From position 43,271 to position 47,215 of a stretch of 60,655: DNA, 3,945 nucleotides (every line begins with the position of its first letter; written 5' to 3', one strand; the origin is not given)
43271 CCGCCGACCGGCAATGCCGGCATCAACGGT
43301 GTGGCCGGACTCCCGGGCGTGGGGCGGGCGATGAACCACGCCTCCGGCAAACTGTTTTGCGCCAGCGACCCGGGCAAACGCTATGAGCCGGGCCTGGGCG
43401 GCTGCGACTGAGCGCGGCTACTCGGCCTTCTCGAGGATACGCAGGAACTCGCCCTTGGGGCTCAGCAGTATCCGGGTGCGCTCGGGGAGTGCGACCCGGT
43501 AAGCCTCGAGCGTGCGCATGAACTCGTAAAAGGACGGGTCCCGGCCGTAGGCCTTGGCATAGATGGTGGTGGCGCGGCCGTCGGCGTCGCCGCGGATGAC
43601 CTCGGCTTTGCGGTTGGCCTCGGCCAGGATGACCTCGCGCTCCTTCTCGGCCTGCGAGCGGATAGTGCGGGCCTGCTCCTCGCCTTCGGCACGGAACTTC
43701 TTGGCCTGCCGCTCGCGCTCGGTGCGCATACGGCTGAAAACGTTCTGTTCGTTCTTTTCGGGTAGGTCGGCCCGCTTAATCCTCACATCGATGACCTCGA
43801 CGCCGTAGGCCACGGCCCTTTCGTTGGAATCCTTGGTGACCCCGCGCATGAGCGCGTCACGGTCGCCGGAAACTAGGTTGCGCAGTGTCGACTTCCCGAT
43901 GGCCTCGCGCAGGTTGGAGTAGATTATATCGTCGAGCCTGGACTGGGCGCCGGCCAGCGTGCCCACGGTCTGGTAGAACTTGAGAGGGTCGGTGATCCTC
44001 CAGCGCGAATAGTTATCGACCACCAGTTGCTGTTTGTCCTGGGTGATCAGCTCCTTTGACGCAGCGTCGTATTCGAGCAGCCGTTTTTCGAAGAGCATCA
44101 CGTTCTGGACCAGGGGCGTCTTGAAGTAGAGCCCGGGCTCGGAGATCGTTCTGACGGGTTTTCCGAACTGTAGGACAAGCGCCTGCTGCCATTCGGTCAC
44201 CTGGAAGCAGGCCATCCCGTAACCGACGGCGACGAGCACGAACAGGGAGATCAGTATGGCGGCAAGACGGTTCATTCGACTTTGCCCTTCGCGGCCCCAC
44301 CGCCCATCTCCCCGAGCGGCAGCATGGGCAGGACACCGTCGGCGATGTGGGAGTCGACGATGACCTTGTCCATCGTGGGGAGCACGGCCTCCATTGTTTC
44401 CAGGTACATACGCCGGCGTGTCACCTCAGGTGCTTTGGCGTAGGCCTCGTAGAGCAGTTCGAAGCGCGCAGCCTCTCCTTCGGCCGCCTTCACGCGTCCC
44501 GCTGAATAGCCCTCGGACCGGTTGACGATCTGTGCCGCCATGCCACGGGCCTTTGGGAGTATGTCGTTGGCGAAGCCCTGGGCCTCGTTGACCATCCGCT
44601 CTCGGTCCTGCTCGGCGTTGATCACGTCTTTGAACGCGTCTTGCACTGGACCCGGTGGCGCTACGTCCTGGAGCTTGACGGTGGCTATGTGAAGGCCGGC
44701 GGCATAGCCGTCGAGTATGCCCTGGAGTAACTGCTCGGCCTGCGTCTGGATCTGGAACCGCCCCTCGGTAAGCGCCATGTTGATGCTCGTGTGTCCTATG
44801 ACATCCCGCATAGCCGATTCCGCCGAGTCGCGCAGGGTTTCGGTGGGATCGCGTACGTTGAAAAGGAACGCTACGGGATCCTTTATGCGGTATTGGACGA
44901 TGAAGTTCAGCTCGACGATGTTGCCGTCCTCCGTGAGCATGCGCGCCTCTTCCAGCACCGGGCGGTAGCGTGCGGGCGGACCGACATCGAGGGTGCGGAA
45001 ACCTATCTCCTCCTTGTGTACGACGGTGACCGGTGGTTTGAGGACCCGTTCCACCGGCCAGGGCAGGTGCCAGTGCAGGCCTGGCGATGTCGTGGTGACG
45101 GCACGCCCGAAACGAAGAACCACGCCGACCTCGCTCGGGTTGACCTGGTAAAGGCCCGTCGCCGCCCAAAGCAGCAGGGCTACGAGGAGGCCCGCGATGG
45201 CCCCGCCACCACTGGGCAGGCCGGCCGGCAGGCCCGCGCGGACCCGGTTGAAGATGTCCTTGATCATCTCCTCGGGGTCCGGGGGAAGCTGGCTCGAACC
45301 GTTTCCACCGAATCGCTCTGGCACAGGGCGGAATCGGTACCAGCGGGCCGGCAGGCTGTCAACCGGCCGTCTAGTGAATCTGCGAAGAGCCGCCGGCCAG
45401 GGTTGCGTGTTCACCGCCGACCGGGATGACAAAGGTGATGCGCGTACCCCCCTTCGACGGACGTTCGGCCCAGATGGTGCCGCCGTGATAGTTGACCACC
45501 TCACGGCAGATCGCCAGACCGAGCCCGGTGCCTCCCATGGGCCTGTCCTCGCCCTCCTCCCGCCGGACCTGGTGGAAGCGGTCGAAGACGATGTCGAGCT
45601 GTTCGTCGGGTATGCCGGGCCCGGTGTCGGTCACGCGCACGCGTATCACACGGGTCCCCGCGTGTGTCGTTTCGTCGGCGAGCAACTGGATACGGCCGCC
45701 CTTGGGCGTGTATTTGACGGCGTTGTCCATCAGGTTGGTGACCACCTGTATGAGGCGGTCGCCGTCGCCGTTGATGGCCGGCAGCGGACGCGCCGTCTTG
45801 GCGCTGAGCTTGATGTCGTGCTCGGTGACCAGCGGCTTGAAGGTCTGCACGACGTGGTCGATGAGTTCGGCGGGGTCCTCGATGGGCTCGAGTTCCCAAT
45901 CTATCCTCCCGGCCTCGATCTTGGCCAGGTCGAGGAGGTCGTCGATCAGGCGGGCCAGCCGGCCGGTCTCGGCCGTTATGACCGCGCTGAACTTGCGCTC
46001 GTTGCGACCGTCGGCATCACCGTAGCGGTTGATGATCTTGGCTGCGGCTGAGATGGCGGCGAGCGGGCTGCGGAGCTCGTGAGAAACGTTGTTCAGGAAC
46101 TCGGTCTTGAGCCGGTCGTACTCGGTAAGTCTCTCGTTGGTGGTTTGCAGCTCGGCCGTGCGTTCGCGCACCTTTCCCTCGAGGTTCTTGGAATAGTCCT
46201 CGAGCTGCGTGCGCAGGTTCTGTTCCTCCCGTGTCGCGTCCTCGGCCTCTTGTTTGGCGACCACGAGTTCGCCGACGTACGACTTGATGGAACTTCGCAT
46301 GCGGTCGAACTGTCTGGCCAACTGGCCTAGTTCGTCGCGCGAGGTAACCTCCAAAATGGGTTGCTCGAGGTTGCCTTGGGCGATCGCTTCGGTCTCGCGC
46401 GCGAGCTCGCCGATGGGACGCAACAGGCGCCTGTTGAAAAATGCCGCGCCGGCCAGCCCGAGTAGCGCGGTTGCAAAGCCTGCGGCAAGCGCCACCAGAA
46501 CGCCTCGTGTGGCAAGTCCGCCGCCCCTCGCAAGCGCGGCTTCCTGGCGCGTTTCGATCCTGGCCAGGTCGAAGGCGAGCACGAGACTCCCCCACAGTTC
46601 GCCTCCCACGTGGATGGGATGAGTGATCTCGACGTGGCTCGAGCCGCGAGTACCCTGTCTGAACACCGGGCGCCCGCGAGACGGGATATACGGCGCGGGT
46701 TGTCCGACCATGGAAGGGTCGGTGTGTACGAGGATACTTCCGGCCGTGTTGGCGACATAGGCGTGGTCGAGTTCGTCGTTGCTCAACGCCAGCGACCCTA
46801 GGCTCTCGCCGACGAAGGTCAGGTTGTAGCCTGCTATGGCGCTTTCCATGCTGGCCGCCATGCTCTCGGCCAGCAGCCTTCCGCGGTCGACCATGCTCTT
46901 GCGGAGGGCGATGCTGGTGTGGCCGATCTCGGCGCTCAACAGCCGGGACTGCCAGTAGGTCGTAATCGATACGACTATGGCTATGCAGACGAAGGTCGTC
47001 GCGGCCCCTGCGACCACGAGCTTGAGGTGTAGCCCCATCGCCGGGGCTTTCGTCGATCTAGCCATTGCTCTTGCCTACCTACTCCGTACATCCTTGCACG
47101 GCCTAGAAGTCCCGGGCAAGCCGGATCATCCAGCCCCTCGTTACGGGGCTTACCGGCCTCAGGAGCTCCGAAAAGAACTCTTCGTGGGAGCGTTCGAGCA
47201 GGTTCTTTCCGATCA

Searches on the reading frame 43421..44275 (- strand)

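Call 25: search_protein_families(library=pfam, proteins=[window:43421-44275:-], max_evalue=0.01)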
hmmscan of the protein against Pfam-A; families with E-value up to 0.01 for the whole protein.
window:43421-44275:- (285 aa): 2 families
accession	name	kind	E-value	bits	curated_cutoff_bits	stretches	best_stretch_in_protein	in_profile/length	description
PF01145.31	Band_7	-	1.1e-35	123.8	23.6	1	25-199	2-175/176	SPFH domain / Band 7 family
PF05103.18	DivIVA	-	0.0022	18.4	28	1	198-239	72-113/131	DivIVA protein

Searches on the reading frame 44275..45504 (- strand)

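Call 25: search_protein_families(library=pfam, proteins=[window:44275-45504:-], max_evalue=0.01)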
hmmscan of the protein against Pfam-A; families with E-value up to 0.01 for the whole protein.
window:44275-45504:- (410 aa): 1 family
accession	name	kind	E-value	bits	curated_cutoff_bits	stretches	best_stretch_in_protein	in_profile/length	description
PF01145.31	Band_7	-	6.5e-27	95.1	23.6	1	120-310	2-174/176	SPFH domain / Band 7 family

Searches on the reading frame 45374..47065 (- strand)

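Call 25: search_protein_families(library=pfam, proteins=[window:45374-47065:-], max_evalue=0.01)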
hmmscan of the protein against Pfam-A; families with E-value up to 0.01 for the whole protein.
window:45374-47065:- (564 aa): 5 families
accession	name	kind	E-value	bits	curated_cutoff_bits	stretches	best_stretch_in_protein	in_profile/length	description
PF02518.31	HATPase_c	-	4.8e-31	107.9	26.4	1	433-549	1-109/111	Histidine kinase-, DNA gyrase B-, and HSP90-like ATPase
PF00512.31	HisKA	-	3.3e-16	59.5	26.9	1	320-386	2-66/66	His Kinase A (phospho-acceptor) domain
PF00672.30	HAMP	-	3.9e-16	59.6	25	1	209-261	1-52/53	HAMP domain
PF17203.10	sCache_3_2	-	0.00065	20.2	28.4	1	54-160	6-121/140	Single cache domain 3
PF20379.3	DUF6674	-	0.0015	18.6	28.5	1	243-314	21-90/251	Family of unknown function (DUF6674)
